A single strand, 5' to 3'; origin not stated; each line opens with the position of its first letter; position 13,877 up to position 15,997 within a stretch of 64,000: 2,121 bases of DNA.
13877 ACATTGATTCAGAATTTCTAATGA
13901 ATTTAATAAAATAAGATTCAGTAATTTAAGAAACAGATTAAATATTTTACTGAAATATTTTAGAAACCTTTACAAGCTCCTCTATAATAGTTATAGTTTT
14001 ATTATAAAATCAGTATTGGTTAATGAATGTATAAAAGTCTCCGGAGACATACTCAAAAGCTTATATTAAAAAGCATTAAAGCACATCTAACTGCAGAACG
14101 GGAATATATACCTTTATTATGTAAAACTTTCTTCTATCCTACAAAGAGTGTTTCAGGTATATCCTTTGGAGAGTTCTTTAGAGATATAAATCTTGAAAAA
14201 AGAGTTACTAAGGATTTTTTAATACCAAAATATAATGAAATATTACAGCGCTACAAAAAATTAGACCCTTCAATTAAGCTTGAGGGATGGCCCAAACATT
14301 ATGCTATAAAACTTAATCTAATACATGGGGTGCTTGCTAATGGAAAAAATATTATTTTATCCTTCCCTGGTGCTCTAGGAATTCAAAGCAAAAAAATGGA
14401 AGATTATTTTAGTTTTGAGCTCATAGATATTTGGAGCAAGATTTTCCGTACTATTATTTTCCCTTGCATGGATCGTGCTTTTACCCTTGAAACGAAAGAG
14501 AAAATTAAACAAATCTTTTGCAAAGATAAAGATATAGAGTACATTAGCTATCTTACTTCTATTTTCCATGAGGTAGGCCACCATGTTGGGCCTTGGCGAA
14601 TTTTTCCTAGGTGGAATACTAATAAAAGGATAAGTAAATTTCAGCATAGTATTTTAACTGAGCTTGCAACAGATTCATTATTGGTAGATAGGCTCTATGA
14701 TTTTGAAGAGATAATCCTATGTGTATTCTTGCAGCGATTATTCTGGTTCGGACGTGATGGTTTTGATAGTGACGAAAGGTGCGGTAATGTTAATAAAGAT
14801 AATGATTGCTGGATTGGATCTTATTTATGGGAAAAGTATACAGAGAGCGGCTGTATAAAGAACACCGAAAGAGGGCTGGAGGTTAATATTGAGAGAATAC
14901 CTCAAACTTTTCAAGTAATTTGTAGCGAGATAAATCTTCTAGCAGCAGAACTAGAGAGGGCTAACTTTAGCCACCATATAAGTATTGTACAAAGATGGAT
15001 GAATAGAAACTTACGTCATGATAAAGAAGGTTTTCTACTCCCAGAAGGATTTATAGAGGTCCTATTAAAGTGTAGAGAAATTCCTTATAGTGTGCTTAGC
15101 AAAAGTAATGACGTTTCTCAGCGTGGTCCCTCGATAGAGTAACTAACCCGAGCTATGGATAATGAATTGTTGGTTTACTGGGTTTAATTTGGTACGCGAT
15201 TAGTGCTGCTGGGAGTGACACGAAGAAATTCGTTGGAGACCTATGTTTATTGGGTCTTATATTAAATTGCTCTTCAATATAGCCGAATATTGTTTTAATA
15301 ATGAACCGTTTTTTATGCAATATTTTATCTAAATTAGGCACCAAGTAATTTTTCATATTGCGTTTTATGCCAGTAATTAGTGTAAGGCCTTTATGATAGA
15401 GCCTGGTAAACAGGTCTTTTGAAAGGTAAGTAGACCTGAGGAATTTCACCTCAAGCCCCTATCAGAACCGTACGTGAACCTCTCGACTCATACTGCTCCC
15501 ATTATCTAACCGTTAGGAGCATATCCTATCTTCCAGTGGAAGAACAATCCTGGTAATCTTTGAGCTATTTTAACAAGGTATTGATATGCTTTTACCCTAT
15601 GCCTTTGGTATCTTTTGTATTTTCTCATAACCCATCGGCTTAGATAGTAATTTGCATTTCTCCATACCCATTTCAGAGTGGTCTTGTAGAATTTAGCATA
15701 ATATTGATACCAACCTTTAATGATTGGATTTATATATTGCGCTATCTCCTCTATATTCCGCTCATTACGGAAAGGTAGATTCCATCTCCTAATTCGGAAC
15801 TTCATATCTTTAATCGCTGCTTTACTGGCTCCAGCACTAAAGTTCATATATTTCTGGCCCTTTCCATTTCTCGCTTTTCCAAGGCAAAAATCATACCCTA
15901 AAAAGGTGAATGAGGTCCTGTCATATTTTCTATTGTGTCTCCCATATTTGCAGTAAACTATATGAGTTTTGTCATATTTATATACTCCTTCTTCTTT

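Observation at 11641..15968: Two order-swapped group II intron fragments, in different host genes, bracket an intact two-gene cargo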

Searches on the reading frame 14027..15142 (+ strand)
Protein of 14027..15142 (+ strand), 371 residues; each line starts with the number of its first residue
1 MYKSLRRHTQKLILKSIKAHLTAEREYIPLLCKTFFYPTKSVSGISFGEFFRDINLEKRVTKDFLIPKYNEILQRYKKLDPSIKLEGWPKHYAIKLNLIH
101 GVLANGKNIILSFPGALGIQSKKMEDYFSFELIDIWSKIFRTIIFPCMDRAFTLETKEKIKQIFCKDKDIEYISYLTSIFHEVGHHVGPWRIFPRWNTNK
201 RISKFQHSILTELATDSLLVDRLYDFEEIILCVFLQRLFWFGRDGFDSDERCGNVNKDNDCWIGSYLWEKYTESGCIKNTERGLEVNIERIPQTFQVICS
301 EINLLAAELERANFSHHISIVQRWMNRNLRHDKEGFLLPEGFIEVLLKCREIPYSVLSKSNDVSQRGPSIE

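Call 13: search_protein_families(library=pfam, proteins=[window:14027-15142:+], max_evalue=0.01)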
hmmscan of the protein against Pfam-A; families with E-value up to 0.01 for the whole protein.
window:14027-15142:+ (371 aa): 0 families

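Call 59: find_related_loci(query=window:14027-15142:+, collection=metagenome_contigs, flank=6000)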
Query window:14027-15142:+ (371 aa) in metagenome_contigs; peptide patterns used: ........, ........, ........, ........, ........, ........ (x = any residue, [..] = any of these).
48 stretches matched a pattern, but none encodes a relative of the query by tblastn (E <= 1e-3).

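Call 60: find_homologous_proteins(query=window:14027-15142:+, max_evalue=0.001)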
Query window:14027-15142:+ (371 aa): 6 proteins with E <= 0.001 among 1565 candidates.
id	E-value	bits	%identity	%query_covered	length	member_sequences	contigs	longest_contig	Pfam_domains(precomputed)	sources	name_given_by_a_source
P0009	2.3e-254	861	100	100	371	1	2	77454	-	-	-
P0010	1.5e-93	332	45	93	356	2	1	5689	-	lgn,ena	-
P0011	3.2e-62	229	37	87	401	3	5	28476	-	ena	-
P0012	9.2e-58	214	35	93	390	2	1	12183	-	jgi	-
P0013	1.5e-55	207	33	92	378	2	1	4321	-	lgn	-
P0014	4.6e-53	198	33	94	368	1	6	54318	-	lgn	-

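Call 61: find_encoding_contigs(protein=P0010, flank=6000, max_places=3)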
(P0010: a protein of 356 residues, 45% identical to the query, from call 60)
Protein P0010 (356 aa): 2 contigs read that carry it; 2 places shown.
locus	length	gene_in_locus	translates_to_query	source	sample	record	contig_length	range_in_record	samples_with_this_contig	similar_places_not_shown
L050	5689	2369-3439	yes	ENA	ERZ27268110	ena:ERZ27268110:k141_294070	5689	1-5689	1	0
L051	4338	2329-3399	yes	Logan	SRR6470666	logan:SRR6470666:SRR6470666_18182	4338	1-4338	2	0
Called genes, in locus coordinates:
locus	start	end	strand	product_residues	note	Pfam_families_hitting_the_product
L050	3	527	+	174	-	?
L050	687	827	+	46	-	-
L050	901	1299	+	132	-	-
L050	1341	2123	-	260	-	PF00106:adh_short, PF13561:adh_short_C2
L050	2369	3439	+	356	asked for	-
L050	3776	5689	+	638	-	?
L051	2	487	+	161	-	?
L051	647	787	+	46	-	-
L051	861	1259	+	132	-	-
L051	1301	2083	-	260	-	PF00106:adh_short, PF13561:adh_short_C2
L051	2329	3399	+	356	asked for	-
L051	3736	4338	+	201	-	?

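Call 62: find_encoding_contigs(protein=P0011, flank=6000, max_places=3)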
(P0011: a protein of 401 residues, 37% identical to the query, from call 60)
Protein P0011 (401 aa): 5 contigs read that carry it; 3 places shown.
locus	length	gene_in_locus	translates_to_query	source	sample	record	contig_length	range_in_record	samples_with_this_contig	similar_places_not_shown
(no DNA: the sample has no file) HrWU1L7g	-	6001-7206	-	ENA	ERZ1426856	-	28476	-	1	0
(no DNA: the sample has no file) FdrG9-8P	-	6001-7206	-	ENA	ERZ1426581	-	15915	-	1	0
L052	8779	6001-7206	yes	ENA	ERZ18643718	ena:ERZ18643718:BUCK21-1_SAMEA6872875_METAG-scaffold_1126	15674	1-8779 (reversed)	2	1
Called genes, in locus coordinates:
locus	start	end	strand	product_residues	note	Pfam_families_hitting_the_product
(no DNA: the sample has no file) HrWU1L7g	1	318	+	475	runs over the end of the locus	-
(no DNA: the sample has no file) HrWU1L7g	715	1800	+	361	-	-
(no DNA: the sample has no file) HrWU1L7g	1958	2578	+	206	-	PF21948:LplA-B_cat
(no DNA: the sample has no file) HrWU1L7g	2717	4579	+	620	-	PF04851:ResIII, PF00270:DEAD, PF00271:Helicase_C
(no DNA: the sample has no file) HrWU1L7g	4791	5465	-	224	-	-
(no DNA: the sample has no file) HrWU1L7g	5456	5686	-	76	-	-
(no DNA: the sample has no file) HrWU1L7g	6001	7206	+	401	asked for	-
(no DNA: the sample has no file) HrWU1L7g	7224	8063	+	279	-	PF00892:EamA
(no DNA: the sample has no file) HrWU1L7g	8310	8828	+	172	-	PF13302:Acetyltransf_3, PF13420:Acetyltransf_4, PF00583:Acetyltransf_1, PF13523:Acetyltransf_8 (weak)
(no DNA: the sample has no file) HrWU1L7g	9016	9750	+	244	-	PF08241:Methyltransf_11, PF13649:Methyltransf_25 (weak)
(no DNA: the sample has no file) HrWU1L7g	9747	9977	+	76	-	-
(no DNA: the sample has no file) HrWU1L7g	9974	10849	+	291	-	-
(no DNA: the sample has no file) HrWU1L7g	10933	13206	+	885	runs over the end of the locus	PF07695:7TMR-DISM_7TM, PF00512:HisKA (faint), PF02518:HATPase_c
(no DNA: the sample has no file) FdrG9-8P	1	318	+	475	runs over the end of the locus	-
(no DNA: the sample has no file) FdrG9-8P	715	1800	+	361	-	-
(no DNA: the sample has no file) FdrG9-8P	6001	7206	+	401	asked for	-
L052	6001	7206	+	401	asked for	-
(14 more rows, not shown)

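Call 63: find_encoding_contigs(protein=P0014, flank=6000, max_places=3)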
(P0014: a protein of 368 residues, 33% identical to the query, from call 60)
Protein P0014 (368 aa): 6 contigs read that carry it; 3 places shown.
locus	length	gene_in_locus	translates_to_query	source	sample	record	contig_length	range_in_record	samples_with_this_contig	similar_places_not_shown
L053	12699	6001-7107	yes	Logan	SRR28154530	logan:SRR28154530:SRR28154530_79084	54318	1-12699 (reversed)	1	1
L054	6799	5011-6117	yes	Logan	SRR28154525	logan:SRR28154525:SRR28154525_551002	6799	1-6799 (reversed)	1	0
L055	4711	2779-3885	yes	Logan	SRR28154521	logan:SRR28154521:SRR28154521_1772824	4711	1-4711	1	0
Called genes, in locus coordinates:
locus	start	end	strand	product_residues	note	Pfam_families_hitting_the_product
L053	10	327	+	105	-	-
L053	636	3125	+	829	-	PF00034:Cytochrom_C (faint), PF13442:Cytochrome_CBB3 (faint), PF07637:PSD5, PF07631:PSD4, PF07627:PSCyt3, PF07624:PSD2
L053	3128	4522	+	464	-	PF07586:HXXSHH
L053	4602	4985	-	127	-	PF00076:RRM_1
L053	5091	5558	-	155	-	-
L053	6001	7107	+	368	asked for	-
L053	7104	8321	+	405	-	PF13535:ATP-grasp_4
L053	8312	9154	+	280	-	PF00892:EamA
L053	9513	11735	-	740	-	PF00141:peroxidase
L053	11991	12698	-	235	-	?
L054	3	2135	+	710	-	?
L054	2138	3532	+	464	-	PF07586:HXXSHH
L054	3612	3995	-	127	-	PF00076:RRM_1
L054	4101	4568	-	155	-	-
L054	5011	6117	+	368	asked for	-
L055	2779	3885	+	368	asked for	-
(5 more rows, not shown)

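Call 71: search_protein_families(library=ncbifam, proteins=[window:14027-15142:+], max_evalue=0.01)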
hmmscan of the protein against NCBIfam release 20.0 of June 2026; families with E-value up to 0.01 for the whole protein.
window:14027-15142:+ (371 aa): 0 families

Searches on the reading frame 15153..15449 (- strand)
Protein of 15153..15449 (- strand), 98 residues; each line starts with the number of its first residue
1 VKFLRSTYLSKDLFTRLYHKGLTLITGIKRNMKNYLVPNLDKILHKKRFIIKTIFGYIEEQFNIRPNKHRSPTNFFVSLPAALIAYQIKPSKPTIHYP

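Call 13: search_protein_families(library=pfam, proteins=[window:15153-15449:-], max_evalue=0.01)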
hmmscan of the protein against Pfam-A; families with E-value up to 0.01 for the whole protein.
window:15153-15449:- (98 aa): 1 family
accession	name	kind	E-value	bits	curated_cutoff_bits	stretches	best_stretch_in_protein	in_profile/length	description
PF13612.12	DDE_Tnp_1_3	-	2.1e-14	54.2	27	1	7-71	90-154/155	Transposase DDE domain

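Call 37: search_dna_similar(query=window:15153-15449:-, collection=plasmids, mode=protein, max_rows=15)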
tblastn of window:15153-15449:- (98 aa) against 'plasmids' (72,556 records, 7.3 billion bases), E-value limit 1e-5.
Records with a match: 227; places in all: 284; records where one place covers at least 80% of the query: 190.
Best place of each record, by identity: 60-80% 34; <60% 193.
By first word of the organism name: Piscirickettsia 105; Acinetobacter 38; Leptospira 20; Nostoc 7; Persicobacter 6; Leptolyngbya 4; Moraxella 4; Bacteroides 4; Pseudanabaena 3; Legionella 3; and 26 more.
By predicted mobility (MOB-suite, as given by PLSDB): non-mobilizable 144; mobilizable 75; conjugative 8.
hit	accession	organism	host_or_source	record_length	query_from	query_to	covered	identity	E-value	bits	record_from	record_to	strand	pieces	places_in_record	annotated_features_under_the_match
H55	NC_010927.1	Rickettsia monacensis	-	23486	16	98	85%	67.5%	2e-24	102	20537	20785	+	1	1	hypothetical protein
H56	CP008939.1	Candidatus Paracaedimonas acanthamoebae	Acanthamoeba polyphaga HN-3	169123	8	96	91%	48.3%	1e-18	86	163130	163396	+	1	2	hypothetical protein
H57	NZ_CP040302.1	Nostoc sp. TCL26-01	Leiosporoceros dussii,pure culture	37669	8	95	90%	48.9%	2e-17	82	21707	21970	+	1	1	IS982 family transposase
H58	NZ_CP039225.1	Piscirickettsia salmonis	Salmo salar,cell culture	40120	8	96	83%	51.9%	2e-11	91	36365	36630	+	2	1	none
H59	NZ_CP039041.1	Piscirickettsia salmonis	Salmo salar,cell culture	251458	8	95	90%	47.7%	4e-19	87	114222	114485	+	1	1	IS982 family transposase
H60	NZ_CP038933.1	Piscirickettsia salmonis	Oncorhynchus mykiss,cell culture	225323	8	95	90%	46.6%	3e-9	84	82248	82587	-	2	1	none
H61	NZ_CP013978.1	Piscirickettsia salmonis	Salmo salar,culture,liver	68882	8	95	90%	46.6%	3e-9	84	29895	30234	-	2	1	none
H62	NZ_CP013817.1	Piscirickettsia salmonis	Salmo salar,liver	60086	8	95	90%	46.6%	3e-9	84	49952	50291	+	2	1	none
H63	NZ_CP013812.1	Piscirickettsia salmonis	Salmo salar,liver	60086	8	95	90%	46.6%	3e-9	84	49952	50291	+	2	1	none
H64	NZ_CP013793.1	Piscirickettsia salmonis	Salmo salar,liver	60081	8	95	90%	46.6%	3e-9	84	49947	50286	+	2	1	none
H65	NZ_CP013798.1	Piscirickettsia salmonis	Salmo salar,liver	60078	8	95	90%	46.6%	3e-9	84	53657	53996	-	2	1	hypothetical protein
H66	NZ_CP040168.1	Piscirickettsia salmonis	Salmo salar,cell culture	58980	8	95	90%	46.6%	3e-9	84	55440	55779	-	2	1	none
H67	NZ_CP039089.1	Piscirickettsia salmonis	Oncorhynchus kisutch,cell culture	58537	8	95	90%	46.6%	3e-9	84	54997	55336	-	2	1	none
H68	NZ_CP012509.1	Piscirickettsia salmonis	Oncorhynchus kisutch,Kidney,kidney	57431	8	95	90%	46.6%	3e-9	84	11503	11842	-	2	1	none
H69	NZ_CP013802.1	Piscirickettsia salmonis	Oncorhynchus mykiss,liver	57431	8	95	90%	46.6%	3e-9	84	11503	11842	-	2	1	none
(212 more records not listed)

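Call 71: search_protein_families(library=ncbifam, proteins=[window:15153-15449:-], max_evalue=0.01)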
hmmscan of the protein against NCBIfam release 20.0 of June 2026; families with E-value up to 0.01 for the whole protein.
window:15153-15449:- (98 aa): 1 family
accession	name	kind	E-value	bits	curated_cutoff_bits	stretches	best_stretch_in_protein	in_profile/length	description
NF033520.1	transpos_IS982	equivalog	2.6e-19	69.8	130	1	7-89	160-242/243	IS982 family transposase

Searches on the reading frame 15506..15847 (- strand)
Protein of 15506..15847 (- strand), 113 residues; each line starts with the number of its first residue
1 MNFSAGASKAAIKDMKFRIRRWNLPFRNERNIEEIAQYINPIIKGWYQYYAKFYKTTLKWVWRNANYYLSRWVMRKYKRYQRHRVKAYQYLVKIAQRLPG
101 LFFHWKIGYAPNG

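Call 33: find_encoding_contigs(protein=window:15506-15847:-, flank=10000, max_places=10)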
Protein window:15506-15847:- (113 aa): 4 contigs read that carry it; 2 places shown.
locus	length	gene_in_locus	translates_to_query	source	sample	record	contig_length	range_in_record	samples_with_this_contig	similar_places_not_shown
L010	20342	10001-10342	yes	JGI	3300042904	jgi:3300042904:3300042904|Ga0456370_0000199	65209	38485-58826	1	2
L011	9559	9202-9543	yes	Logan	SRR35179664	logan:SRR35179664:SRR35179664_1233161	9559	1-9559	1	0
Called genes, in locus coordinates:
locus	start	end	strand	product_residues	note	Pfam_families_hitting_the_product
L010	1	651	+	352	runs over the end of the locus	PF17761:DUF1016_N, PF06250:YhcG_C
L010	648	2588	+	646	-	PF01580:FtsK_SpoIIIE (weak), PF02534:T4SS-DNA_transf, PF10412:TrwB_AAD_bind, PF01935:DUF87, PF12696:TraG-D_C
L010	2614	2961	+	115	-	PF06296:RelE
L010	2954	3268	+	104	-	PF15731:MqsA_antitoxin, PF12844:HTH_19 (weak), PF01381:HTH_3, PF13560:HTH_31 (weak)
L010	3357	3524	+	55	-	-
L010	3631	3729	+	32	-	-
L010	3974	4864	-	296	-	PF00487:FA_desaturase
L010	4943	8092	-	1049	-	PF00196:GerE (faint), PF00931:NB-ARC (faint), PF13401:AAA_22 (weak), PF24885:TPR_NPHP3, PF00515:TPR_1 (faint), PF13181:TPR_8 (faint), PF13424:TPR_12 (weak), PF13424:TPR_12, +3 more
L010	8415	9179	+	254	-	-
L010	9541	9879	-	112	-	-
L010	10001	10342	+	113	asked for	PF08388:GIIM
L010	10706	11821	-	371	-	-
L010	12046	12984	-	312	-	PF27100:DcsG_N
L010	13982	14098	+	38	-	-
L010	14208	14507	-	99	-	-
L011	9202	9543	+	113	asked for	PF08388:GIIM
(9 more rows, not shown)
